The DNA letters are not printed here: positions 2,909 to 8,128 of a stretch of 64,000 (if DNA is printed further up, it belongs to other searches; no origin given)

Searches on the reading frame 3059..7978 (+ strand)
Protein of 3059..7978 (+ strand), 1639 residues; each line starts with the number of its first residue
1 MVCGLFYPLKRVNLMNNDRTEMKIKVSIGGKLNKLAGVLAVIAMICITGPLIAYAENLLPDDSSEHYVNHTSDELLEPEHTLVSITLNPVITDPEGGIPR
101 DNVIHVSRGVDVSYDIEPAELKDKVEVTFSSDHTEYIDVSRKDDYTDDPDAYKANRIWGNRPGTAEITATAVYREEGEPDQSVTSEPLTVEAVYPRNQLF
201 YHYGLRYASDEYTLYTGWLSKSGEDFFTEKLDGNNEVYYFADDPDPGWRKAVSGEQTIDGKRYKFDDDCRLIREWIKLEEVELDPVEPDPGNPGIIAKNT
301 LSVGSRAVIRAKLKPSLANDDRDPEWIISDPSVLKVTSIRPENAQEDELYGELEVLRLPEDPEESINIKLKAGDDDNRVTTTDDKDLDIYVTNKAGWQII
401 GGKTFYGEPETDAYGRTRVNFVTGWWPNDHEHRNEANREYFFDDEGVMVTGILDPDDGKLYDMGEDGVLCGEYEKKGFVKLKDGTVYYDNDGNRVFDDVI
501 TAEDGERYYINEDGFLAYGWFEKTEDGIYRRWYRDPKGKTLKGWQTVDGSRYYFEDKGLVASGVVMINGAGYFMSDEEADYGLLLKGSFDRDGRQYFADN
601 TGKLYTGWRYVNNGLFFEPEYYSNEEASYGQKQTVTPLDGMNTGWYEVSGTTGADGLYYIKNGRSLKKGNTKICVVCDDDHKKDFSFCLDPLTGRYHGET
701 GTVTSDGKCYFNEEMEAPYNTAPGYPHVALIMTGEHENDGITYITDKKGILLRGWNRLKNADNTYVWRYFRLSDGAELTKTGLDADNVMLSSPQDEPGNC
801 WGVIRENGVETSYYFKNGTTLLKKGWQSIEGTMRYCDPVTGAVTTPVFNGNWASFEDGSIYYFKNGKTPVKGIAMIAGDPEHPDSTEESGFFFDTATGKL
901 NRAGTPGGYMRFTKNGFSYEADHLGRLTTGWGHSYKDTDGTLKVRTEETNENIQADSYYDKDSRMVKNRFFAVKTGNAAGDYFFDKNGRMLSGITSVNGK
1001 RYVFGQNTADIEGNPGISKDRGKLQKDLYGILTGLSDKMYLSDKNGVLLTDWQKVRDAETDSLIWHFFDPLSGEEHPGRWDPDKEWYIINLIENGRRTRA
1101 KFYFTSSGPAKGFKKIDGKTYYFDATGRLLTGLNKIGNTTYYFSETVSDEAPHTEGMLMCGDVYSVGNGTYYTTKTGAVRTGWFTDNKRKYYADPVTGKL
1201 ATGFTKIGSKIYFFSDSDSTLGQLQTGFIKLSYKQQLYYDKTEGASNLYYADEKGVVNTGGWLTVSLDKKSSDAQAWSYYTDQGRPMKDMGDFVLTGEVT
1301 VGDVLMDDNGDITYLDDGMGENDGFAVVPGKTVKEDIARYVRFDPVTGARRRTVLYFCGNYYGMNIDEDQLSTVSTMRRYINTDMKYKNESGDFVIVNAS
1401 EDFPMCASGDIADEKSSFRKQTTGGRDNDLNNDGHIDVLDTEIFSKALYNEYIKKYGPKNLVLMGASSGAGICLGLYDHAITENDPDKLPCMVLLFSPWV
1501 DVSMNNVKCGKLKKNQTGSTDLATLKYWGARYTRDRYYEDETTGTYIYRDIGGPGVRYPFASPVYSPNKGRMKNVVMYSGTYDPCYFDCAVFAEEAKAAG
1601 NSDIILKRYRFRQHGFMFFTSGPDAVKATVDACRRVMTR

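Call 22: search_protein_families(library=pfam, proteins=[window:3059-7978:+])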
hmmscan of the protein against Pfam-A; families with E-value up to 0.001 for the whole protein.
window:3059-7978:+ (1639 aa): 4 families
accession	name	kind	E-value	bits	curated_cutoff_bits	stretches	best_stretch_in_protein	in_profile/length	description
PF19127.6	Choline_bind_3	-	2.2e-24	85.6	27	1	1111-1145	2-37/47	Choline-binding repeat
PF07859.19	Abhydrolase_3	-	9.9e-07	29.2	25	1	1454-1617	66-209/210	alpha/beta hydrolase fold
PF01473.26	Choline_bind_1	-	0.0001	22.9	20.5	0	1112-1128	2-18/19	Putative cell wall binding repeat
PF10340.15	Say1_Mug180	-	0.0001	21.7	21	1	1447-1538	183-275/374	Steryl acetyl hydrolase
